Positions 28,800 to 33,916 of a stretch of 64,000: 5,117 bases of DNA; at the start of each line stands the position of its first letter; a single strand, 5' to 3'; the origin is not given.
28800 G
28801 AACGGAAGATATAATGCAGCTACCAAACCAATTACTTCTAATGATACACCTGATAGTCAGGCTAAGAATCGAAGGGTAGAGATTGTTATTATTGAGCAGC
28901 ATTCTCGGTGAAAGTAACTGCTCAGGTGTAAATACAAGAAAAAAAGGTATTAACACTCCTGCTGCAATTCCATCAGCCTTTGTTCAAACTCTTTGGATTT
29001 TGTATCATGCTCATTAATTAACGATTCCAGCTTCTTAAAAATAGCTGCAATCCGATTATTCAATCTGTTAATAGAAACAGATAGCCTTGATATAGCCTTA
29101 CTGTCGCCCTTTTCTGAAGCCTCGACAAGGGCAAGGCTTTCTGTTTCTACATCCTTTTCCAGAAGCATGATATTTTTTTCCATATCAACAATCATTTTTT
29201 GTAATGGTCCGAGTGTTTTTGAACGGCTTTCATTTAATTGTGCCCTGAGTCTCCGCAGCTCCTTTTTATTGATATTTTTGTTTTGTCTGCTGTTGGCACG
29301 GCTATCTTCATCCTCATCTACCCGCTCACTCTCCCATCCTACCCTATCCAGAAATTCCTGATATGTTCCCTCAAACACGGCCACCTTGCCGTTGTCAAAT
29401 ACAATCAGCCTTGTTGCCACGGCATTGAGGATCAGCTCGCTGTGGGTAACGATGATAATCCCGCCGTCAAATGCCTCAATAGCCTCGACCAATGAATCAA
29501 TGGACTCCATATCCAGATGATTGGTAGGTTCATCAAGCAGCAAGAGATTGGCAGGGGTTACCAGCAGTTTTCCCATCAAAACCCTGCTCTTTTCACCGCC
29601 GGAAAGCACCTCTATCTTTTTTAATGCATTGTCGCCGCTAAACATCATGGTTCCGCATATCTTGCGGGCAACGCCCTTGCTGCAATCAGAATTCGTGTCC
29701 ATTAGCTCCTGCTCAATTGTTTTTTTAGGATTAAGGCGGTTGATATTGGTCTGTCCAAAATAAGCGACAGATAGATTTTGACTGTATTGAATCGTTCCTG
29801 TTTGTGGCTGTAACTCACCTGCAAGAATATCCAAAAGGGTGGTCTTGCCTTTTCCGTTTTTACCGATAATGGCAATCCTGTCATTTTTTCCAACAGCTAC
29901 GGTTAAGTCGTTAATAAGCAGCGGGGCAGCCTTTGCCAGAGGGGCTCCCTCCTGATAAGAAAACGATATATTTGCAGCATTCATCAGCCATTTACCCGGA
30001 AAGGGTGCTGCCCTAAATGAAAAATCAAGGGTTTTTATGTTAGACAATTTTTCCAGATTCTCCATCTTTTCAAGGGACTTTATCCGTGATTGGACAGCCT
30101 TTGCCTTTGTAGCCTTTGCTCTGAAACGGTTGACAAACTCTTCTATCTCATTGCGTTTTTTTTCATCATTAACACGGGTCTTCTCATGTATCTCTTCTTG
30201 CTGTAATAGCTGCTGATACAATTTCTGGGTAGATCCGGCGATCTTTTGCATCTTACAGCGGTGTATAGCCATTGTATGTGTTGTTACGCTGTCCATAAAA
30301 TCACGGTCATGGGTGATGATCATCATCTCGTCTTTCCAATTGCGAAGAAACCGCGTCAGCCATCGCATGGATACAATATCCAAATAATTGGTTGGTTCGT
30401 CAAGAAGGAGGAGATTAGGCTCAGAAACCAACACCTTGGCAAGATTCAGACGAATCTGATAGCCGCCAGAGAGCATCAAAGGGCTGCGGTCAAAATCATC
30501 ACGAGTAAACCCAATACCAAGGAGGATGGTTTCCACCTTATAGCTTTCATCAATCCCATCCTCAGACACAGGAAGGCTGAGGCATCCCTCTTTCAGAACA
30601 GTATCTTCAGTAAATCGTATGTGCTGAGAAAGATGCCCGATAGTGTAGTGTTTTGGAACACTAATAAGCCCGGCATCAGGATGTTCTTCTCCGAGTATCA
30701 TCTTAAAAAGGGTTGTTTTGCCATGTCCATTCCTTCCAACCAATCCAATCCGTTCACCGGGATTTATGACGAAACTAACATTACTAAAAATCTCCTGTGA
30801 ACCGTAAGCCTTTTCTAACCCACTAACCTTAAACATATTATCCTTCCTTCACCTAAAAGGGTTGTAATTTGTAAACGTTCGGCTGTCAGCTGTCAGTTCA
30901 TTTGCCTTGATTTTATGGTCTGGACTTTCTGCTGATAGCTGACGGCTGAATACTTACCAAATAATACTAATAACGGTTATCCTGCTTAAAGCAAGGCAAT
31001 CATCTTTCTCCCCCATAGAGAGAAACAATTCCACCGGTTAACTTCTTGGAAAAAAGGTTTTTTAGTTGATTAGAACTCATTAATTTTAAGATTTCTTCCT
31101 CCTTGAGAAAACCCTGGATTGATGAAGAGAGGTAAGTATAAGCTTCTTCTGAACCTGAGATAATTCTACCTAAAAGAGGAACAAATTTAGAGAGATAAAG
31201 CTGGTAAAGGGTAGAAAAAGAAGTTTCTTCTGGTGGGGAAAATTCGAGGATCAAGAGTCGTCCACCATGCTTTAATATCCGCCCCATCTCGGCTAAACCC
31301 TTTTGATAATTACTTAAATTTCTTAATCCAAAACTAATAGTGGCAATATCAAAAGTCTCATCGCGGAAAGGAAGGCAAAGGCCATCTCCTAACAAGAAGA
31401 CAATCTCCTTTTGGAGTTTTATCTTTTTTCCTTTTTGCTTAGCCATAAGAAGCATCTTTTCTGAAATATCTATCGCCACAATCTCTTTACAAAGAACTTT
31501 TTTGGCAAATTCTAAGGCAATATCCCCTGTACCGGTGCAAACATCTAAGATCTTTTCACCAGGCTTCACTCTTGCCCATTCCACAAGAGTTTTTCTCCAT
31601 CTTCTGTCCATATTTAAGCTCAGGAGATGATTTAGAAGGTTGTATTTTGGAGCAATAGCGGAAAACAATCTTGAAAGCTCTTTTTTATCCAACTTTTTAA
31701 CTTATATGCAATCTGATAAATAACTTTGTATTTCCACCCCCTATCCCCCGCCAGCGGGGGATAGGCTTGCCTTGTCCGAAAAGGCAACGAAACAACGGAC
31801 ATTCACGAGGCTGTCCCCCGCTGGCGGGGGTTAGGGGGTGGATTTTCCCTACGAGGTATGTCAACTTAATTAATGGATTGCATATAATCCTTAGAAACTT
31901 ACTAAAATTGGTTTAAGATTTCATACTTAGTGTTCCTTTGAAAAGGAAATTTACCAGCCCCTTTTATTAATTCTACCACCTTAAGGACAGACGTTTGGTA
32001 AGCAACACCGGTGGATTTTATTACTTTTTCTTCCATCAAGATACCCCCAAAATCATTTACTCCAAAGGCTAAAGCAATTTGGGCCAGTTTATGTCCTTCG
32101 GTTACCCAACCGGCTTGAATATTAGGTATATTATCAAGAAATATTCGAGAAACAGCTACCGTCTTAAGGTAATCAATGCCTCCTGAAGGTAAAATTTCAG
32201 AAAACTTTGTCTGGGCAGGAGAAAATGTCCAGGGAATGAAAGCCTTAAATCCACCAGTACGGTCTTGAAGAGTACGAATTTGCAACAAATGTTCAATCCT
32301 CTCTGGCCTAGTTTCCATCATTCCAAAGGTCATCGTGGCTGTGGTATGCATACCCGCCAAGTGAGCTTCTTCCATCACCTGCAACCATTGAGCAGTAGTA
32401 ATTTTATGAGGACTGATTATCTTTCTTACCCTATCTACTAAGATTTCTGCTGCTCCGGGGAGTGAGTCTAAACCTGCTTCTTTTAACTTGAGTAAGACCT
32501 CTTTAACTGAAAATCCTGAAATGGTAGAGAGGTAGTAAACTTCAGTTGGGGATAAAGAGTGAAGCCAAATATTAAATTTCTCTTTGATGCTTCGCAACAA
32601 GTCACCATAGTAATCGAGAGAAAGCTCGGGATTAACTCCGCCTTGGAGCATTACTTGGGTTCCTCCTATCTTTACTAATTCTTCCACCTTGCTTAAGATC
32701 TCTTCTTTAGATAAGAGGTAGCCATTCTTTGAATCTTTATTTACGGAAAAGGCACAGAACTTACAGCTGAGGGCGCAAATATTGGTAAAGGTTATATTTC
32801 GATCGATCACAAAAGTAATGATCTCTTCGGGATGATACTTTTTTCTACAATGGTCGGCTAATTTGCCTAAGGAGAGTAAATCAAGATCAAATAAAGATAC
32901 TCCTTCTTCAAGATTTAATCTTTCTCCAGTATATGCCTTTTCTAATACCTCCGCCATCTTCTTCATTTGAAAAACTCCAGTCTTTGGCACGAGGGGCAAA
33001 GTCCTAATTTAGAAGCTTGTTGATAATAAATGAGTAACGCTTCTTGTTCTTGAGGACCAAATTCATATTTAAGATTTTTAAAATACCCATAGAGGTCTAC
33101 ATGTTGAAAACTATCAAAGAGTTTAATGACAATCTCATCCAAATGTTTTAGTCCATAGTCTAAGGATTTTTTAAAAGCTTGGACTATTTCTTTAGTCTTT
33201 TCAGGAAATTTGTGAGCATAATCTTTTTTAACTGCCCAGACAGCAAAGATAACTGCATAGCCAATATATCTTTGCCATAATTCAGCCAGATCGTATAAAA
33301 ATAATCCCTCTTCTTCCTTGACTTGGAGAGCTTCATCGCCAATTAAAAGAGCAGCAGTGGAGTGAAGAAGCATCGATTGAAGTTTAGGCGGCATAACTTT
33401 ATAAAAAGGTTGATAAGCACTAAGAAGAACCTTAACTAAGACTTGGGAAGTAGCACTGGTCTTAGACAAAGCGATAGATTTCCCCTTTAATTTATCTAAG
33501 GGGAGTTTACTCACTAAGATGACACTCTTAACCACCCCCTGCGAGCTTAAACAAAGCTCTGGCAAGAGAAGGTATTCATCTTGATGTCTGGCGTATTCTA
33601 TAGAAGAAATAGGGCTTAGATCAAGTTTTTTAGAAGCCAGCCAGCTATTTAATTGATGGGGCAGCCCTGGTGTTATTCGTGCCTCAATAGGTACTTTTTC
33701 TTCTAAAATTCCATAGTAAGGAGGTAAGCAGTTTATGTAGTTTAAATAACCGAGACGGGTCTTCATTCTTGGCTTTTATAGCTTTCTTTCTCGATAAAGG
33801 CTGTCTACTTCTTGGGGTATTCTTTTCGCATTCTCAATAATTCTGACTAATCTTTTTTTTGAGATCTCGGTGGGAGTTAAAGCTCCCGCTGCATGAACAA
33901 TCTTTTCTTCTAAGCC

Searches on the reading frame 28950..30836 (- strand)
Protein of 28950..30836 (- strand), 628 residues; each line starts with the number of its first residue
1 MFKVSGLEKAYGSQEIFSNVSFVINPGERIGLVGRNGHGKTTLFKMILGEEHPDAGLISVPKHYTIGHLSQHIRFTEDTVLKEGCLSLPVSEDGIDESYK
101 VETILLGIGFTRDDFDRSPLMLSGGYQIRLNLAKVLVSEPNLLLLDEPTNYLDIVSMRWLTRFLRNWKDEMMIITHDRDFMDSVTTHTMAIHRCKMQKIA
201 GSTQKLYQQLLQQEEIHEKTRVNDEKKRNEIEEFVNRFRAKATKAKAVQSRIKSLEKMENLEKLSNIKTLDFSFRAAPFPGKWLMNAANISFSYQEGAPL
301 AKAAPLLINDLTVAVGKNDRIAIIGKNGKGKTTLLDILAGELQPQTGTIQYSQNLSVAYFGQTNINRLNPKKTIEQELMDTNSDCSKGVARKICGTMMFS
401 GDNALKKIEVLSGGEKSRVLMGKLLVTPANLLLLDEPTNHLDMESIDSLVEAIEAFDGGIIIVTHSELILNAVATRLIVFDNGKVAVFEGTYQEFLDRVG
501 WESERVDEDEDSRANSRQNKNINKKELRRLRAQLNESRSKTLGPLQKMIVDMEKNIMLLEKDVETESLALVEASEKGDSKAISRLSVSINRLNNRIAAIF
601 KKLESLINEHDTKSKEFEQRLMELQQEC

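Call 30: search_protein_families(library=pfam, proteins=[window:28950-30836:-], max_evalue=0.00001)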
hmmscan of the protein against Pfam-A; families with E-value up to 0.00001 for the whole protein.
window:28950-30836:- (628 aa): 6 families
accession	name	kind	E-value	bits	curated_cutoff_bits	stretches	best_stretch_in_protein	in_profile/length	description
PF00005.33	ABC_tran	-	2.7e-48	164.5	25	2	18-150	2-137/137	ABC transporter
PF12848.13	ABC_tran_Xtn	-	5.4e-17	62.1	25.9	1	191-265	3-77/85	ABC transporter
PF13304.12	AAA_21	-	7.3e-14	53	27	0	429-471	256-304/304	AAA domain, putative AbiEii toxin, Type IV TA system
PF02463.25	SMC_N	-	4.6e-10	39.7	40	0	392-478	135-210/220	RecF/RecN/SMC N terminal domain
PF13175.12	AAA_15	-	2.7e-09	37.6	32.1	0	320-612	25-199/374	AAA ATPase domain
PF13555.12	AAA_29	-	2.3e-06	27.7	27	0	312-348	16-51/61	P-loop containing region of AAA domain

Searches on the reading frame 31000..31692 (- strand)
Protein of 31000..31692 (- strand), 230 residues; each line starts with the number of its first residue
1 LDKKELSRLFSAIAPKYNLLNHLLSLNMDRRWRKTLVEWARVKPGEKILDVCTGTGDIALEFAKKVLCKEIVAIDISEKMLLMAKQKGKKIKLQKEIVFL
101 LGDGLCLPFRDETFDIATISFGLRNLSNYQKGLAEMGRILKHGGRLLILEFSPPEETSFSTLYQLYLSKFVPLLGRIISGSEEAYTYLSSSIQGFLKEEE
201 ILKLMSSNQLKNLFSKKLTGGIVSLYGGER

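Call 30: search_protein_families(library=pfam, proteins=[window:31000-31692:-], max_evalue=0.00001)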
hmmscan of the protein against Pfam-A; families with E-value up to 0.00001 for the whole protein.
window:31000-31692:- (230 aa): 7 families
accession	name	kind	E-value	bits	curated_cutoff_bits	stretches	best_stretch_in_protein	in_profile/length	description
PF01209.24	Ubie_methyltran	-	2.2e-60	204.4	20.1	1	4-227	7-230/233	ubiE/COQ5 methyltransferase family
PF13649.12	Methyltransf_25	-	4.6e-19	69.3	27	1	48-144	1-97/97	Methyltransferase domain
PF08241.18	Methyltransf_11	-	6.8e-19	68.7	21.2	1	49-148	1-95/95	Methyltransferase domain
PF13847.12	Methyltransf_31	-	1.6e-15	57.5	27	1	43-155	2-114/145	Methyltransferase domain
PF13489.12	Methyltransf_23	-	5.5e-10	39.6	27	1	28-215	5-155/164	Methyltransferase domain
PF08242.18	Methyltransf_12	-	2e-09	38.5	30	1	49-146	1-98/98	Methyltransferase domain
PF12847.13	Methyltransf_18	-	1.4e-08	35.3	27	1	41-119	11-88/151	Methyltransferase domain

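Call 54: find_encoding_contigs(protein=window:31000-31692:-, flank=3000, max_places=10)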
Protein window:31000-31692:- (230 aa): 3 contigs read that carry it; 3 places shown.
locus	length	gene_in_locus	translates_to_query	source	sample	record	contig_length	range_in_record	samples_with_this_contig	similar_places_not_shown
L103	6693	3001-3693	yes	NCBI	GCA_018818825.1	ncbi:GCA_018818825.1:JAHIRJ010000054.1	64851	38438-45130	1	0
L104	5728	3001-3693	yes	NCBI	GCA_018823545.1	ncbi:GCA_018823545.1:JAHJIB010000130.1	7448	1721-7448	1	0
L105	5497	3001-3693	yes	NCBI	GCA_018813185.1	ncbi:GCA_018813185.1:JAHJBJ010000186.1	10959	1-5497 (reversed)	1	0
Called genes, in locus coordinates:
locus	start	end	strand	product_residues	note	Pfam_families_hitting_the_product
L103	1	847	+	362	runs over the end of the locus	PF04055:Radical_SAM, PF19288:CofH_C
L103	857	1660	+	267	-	PF02621:VitK2_biosynth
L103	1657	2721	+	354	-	PF04055:Radical_SAM, PF19288:CofH_C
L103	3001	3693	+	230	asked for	PF01209:Ubie_methyltran, PF13489:Methyltransf_23, PF01135:PCMT (faint), PF12847:Methyltransf_18, PF13847:Methyltransf_31, PF08241:Methyltransf_11, PF08242:Methyltransf_12, PF13649:Methyltransf_25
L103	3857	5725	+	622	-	PF00005:ABC_tran, PF02463:SMC_N (faint), PF13555:AAA_29 (faint), PF13401:AAA_22 (faint), PF12848:ABC_tran_Xtn, PF00005:ABC_tran, PF13304:AAA_21 (weak)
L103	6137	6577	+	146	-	-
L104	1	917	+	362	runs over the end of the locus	PF04055:Radical_SAM, PF19288:CofH_C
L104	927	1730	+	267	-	PF02621:VitK2_biosynth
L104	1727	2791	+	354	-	PF04055:Radical_SAM, PF19288:CofH_C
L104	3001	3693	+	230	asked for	PF01209:Ubie_methyltran, PF13489:Methyltransf_23, PF01135:PCMT (faint), PF12847:Methyltransf_18, PF13847:Methyltransf_31, PF08241:Methyltransf_11, PF08242:Methyltransf_12, PF13649:Methyltransf_25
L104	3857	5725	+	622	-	PF00005:ABC_tran, PF02463:SMC_N (faint), PF13555:AAA_29 (faint), PF13401:AAA_22 (faint), PF12848:ABC_tran_Xtn, PF00005:ABC_tran, PF13304:AAA_21 (weak)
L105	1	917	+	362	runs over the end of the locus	PF04055:Radical_SAM, PF19288:CofH_C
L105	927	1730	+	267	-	PF02621:VitK2_biosynth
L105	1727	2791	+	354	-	PF04055:Radical_SAM, PF19288:CofH_C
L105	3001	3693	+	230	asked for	PF01209:Ubie_methyltran, PF13489:Methyltransf_23, PF01135:PCMT (faint), PF12847:Methyltransf_18, PF13847:Methyltransf_31, PF08241:Methyltransf_11, PF08242:Methyltransf_12, PF13649:Methyltransf_25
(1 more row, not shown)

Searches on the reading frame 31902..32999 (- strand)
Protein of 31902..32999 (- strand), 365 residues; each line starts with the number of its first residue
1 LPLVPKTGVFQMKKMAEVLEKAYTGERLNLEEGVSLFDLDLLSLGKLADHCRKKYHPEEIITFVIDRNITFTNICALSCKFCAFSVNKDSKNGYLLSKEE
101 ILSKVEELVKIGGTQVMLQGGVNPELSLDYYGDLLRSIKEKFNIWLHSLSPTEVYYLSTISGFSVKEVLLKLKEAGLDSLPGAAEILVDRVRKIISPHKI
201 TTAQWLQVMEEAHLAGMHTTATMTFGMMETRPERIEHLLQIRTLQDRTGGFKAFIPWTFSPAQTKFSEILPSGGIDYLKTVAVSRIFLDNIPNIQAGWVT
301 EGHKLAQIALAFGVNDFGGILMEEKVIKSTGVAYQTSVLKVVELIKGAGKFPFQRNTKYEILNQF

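Call 30: search_protein_families(library=pfam, proteins=[window:31902-32999:-], max_evalue=0.00001)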
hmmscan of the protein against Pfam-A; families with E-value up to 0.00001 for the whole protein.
window:31902-32999:- (365 aa): 2 families
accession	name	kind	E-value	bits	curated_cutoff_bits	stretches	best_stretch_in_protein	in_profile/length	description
PF19288.4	CofH_C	-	2.4e-27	95.7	27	1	250-363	3-120/125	CofH/MqnC C-terminal region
PF04055.27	Radical_SAM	-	6.3e-25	88.7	29.5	1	69-238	1-163/166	Radical SAM superfamily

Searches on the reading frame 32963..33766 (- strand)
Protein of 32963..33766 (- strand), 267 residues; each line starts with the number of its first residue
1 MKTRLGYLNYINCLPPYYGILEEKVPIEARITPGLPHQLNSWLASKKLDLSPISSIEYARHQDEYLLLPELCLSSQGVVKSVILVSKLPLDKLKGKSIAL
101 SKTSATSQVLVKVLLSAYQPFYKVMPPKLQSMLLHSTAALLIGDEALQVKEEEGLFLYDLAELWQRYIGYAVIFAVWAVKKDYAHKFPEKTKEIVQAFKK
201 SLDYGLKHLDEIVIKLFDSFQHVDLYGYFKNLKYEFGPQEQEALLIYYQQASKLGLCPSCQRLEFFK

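Call 30: search_protein_families(library=pfam, proteins=[window:32963-33766:-], max_evalue=0.00001)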
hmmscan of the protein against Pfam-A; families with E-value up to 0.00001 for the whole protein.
window:32963-33766:- (267 aa): 1 family
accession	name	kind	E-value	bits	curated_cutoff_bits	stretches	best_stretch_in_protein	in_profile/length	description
PF02621.19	VitK2_biosynth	-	9.4e-65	219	26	1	4-252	2-251/252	Menaquinone biosynthesis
